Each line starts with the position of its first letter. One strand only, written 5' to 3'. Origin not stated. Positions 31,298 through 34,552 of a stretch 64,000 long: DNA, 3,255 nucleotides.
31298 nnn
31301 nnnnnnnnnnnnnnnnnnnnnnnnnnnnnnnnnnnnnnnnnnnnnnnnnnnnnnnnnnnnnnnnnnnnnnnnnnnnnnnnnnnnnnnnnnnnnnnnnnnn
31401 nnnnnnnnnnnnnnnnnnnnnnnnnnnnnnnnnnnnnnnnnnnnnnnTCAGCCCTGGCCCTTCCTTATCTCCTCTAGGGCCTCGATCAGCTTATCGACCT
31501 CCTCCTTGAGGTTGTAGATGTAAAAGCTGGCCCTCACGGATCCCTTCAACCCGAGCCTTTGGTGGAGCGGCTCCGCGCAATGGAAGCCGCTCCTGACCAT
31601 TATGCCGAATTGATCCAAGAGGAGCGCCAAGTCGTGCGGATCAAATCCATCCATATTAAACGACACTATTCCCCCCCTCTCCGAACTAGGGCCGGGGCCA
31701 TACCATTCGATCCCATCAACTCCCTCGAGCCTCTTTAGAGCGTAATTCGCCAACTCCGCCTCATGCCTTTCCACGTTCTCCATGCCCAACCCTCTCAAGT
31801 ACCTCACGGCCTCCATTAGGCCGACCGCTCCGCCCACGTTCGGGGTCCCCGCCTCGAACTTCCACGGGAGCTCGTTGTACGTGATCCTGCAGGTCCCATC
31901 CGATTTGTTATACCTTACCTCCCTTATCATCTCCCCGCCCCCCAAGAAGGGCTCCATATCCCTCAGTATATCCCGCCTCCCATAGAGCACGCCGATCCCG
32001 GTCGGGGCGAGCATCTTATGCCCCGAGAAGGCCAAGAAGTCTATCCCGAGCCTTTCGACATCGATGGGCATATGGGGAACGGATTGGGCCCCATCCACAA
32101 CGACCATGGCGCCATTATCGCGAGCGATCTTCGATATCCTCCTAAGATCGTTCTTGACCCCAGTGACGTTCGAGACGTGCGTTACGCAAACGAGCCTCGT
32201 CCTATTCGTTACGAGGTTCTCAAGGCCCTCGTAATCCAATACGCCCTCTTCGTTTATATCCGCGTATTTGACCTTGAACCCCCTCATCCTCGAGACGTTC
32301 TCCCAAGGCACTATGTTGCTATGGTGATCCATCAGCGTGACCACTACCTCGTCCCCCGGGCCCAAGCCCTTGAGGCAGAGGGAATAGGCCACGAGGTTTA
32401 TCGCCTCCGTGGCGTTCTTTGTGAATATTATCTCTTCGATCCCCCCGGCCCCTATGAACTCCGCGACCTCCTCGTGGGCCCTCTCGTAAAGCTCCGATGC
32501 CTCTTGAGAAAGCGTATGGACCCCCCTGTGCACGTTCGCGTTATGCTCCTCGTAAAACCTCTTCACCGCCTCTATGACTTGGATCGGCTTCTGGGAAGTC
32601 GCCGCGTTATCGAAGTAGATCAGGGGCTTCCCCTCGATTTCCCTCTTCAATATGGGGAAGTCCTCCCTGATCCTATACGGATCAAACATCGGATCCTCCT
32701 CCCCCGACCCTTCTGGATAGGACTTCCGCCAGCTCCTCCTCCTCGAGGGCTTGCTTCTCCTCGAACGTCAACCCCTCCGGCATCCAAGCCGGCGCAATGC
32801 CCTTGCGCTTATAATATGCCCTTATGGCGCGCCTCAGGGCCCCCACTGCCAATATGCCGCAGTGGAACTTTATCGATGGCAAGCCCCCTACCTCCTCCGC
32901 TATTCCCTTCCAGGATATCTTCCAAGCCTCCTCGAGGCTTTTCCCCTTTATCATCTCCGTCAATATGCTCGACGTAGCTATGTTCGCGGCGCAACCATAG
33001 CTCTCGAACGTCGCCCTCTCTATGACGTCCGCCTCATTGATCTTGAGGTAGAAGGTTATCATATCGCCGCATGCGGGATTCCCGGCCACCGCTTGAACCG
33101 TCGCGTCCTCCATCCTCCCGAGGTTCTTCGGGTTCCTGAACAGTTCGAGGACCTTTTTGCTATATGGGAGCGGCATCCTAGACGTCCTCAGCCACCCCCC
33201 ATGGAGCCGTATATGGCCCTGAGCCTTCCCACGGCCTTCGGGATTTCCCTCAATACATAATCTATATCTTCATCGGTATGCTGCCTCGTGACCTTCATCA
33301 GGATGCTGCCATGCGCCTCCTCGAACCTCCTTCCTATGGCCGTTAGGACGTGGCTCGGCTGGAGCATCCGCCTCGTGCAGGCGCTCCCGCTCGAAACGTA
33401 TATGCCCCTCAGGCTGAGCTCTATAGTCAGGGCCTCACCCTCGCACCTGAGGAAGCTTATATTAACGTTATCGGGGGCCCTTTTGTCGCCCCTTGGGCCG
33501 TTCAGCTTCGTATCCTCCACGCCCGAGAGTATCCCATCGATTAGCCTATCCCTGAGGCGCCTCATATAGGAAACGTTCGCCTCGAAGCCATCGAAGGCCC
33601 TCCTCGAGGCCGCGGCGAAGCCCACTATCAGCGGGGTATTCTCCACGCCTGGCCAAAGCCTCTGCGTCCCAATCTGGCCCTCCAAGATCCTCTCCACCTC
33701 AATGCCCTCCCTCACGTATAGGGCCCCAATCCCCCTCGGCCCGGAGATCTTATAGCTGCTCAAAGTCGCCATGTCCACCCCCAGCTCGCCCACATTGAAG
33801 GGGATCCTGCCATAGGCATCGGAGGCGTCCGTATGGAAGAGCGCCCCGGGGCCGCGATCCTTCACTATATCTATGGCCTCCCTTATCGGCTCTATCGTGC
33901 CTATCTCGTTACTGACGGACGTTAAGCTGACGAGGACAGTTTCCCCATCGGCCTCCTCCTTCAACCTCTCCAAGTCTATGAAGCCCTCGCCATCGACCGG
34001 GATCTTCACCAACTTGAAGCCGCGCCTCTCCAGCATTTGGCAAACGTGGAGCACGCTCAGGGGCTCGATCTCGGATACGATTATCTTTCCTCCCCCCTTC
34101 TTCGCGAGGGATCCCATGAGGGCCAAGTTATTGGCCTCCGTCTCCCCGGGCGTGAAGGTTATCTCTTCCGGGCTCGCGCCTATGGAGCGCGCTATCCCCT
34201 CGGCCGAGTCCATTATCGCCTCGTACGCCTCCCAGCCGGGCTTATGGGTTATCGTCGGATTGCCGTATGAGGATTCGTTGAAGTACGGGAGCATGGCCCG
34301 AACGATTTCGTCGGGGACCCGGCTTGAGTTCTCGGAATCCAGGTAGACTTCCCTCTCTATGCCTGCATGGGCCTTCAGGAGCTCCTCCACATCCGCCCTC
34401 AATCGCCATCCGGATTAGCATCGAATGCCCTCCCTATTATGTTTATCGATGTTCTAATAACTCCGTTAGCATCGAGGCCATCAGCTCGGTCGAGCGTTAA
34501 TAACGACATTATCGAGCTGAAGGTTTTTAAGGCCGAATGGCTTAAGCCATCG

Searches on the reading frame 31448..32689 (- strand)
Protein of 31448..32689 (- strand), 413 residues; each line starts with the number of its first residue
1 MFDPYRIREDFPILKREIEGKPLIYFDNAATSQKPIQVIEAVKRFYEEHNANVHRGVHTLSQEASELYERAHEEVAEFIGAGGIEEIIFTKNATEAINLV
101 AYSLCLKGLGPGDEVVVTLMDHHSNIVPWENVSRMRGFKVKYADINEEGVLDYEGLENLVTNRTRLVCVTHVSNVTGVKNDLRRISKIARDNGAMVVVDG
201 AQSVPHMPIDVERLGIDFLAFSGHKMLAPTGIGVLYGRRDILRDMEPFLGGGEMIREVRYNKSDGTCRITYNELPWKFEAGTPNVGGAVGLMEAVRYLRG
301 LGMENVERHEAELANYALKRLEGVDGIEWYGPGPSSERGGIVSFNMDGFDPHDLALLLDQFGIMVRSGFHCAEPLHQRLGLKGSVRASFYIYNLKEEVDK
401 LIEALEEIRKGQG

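Call 3: search_protein_families(library=pfam, proteins=[window:31448-32689:-], max_evalue=0.01)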
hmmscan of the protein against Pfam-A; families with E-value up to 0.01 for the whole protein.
window:31448-32689:- (413 aa): 5 families
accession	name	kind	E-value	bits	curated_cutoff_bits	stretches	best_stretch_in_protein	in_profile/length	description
PF00266.25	Aminotran_5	-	1.5e-147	491.9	21.5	1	24-401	1-371/371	Aminotransferase class-V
PF01041.23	DegT_DnrJ_EryC1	-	1.2e-12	48.1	19.8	1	73-204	31-150/360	DegT/DnrJ/EryC1/StrS aminotransferase family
PF01212.27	Beta_elim_lyase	-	5e-10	39.6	27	1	64-243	30-217/288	Beta-eliminating lyase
PF00155.27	Aminotran_1_2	-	1.4e-08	34.7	19.7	1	35-201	19-187/361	Aminotransferase class I and II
PF01053.26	Cys_Met_Meta_PP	-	1.7e-06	27.3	27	1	107-227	86-200/381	Cys/Met metabolism PLP-dependent enzyme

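Call 5: search_protein_families(library=ncbifam, proteins=[window:31448-32689:-], max_evalue=0.001)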
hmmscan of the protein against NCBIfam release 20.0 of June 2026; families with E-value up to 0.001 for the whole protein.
window:31448-32689:- (413 aa): 60 families (the best 25 are shown)
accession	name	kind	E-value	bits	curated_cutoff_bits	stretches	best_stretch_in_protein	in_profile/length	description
TIGR01979.1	sufS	subfamily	1.6e-170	567.3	475.1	1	6-410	2-400/403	SufS family cysteine desulfurase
NF041166.1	f2_encap_cargo1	exception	3.5e-152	508.7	800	1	2-407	225-622/623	family 2A encapsulin nanocompartment cargo protein cysteine desulfurase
NF006791.0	PRK09295.1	equivalog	1.1e-130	436.4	661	1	5-410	6-403/406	cysteine desulfurase SufS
NF008126.0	PRK10874.1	equivalog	4.3e-114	381.8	607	1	2-406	4-393/401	cysteine desulfurase CsdA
TIGR03392.1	FeS_syn_CsdA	equivalog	2.4e-113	379.3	493.6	1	2-406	1-390/398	cysteine desulfurase CsdA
TIGR01977.1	am_tr_V_EF2568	hypoth_equivalog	8e-84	281.8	377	1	24-408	1-376/376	cysteine desulfurase family protein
TIGR01976.1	am_tr_V_VC1184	hypoth_equivalog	7.9e-82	275.7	352.35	1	2-405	1-401/401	cysteine desulfurase-like protein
NF040779.1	Sec_lyase_SclA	exception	1.4e-62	211.7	525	1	24-408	1-376/378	selenocysteine lyase SclA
TIGR03402.1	FeS_nifS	equivalog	4.6e-50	170.5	530.75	1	24-259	1-230/379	cysteine desulfurase NifS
TIGR03235.1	DNA_S_dndA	equivalog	1.9e-42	145.9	480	1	25-259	1-236/353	cysteine desulfurase DndA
TIGR02006.1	IscS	equivalog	1.1e-40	139.9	643.2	1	24-259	5-238/402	IscS subfamily cysteine desulfurase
NF010611.0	PRK14012.1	equivalog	3.1e-40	138.4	548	1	24-259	7-242/406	IscS subfamily cysteine desulfurase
TIGR03403.1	nifS_epsilon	equivalog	2.6e-34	118.7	587.7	1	24-259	1-234/382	NifS family cysteine desulfurase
NF002806.0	PRK02948.1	subfamily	3.1e-28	98.8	304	1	23-238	1-213/381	IscS subfamily cysteine desulfurase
TIGR04343.1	egtE_PLP_lyase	equivalog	5.5e-23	81.4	400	1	24-355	15-320/370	ergothioneine biosynthesis PLP-dependent enzyme EgtE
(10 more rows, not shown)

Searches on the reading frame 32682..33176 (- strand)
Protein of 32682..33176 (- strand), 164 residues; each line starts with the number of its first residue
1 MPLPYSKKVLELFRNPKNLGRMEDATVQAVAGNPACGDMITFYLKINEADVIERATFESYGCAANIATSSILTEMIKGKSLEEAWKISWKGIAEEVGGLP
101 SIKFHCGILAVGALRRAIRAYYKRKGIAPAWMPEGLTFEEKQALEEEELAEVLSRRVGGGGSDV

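Call 3: search_protein_families(library=pfam, proteins=[window:32682-33176:-], max_evalue=0.01)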
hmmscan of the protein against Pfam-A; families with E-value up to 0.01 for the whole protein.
window:32682-33176:- (164 aa): 1 family
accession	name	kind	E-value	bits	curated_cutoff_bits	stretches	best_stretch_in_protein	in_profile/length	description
PF01592.21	NifU_N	-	7.7e-40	136.4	22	1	5-125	2-124/127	NifU-like N terminal domain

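Call 5: search_protein_families(library=ncbifam, proteins=[window:32682-33176:-], max_evalue=0.001)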
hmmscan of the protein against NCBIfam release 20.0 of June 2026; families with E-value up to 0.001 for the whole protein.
window:32682-33176:- (164 aa): 4 families
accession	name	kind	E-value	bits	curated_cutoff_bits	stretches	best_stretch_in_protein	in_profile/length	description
TIGR03419.1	NifU_clost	equivalog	6.8e-41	139.5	187.9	1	5-125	1-120/121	Fe-S cluster assembly scaffold protein NifU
TIGR01999.1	iscU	equivalog_domain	2.9e-34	117.8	192.4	1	5-125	1-123/124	Fe-S cluster assembly scaffold IscU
TIGR02000.1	NifU_proper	equivalog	5.2e-32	111.4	273.3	1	5-124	4-123/290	Fe-S cluster assembly protein NifU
TIGR01994.1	SUF_scaf_2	equivalog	6e-19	68.4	92.5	1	5-88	5-87/137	Fe-S cluster assembly sulfur transfer protein SufU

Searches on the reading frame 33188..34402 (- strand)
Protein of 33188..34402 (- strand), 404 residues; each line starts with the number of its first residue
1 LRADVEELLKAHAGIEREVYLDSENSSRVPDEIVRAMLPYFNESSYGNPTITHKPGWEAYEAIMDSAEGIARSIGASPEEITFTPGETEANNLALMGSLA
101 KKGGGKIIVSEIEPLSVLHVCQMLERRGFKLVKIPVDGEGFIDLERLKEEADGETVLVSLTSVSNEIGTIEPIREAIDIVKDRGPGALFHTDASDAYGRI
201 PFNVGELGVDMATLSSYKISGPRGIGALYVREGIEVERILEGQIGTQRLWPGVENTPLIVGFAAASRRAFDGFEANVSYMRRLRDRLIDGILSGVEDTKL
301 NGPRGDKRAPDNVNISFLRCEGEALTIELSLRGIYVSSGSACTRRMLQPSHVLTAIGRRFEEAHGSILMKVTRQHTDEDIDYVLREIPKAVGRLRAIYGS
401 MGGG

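Call 3: search_protein_families(library=pfam, proteins=[window:33188-34402:-], max_evalue=0.01)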
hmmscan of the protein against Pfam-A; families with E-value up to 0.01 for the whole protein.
window:33188-34402:- (404 aa): 1 family
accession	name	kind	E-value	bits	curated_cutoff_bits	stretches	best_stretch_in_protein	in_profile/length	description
PF00266.25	Aminotran_5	-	4.2e-57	194.2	21.5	1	19-382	1-370/371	Aminotransferase class-V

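Call 5: search_protein_families(library=ncbifam, proteins=[window:33188-34402:-], max_evalue=0.001)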
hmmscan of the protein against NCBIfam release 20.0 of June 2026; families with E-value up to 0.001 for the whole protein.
window:33188-34402:- (404 aa): 18 families
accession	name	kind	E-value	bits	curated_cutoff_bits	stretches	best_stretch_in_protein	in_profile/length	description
TIGR03402.1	FeS_nifS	equivalog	6e-110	367.6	530.75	1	19-397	1-376/379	cysteine desulfurase NifS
NF010611.0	PRK14012.1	equivalog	5.5e-88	295.6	548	1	17-397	5-385/406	IscS subfamily cysteine desulfurase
TIGR02006.1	IscS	equivalog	1.4e-87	294.4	643.2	1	17-397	3-381/402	IscS subfamily cysteine desulfurase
TIGR03403.1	nifS_epsilon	equivalog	2.5e-74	250.4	587.7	1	19-398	1-380/382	NifS family cysteine desulfurase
TIGR03235.1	DNA_S_dndA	equivalog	6.4e-69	232.9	480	1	20-367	1-349/353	cysteine desulfurase DndA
NF002806.0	PRK02948.1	subfamily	4.4e-56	190.5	304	1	19-386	2-367/381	IscS subfamily cysteine desulfurase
TIGR01979.1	sufS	subfamily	7.5e-34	117.2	475.1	1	9-232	10-235/403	SufS family cysteine desulfurase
TIGR01977.1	am_tr_V_EF2568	hypoth_equivalog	1.6e-28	99.8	377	1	20-246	2-228/376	cysteine desulfurase family protein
NF041166.1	f2_encap_cargo1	exception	1.6e-25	90.3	800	1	59-233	287-463/623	family 2A encapsulin nanocompartment cargo protein cysteine desulfurase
NF006791.0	PRK09295.1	equivalog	6.8e-24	84.7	661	1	16-234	22-242/406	cysteine desulfurase SufS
TIGR01976.1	am_tr_V_VC1184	hypoth_equivalog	9.4e-20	71.3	352.35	1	12-234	13-235/401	cysteine desulfurase-like protein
NF008126.0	PRK10874.1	equivalog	3.6e-17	62.6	607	1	16-232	18-236/401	cysteine desulfurase CsdA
TIGR03392.1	FeS_syn_CsdA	equivalog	1.7e-16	60.4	493.6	1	16-232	15-233/398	cysteine desulfurase CsdA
NF040779.1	Sec_lyase_SclA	exception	6.3e-16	58.2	525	1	25-235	8-216/378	selenocysteine lyase SclA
TIGR04343.1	egtE_PLP_lyase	equivalog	4.8e-13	48.7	400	1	68-236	61-221/370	ergothioneine biosynthesis PLP-dependent enzyme EgtE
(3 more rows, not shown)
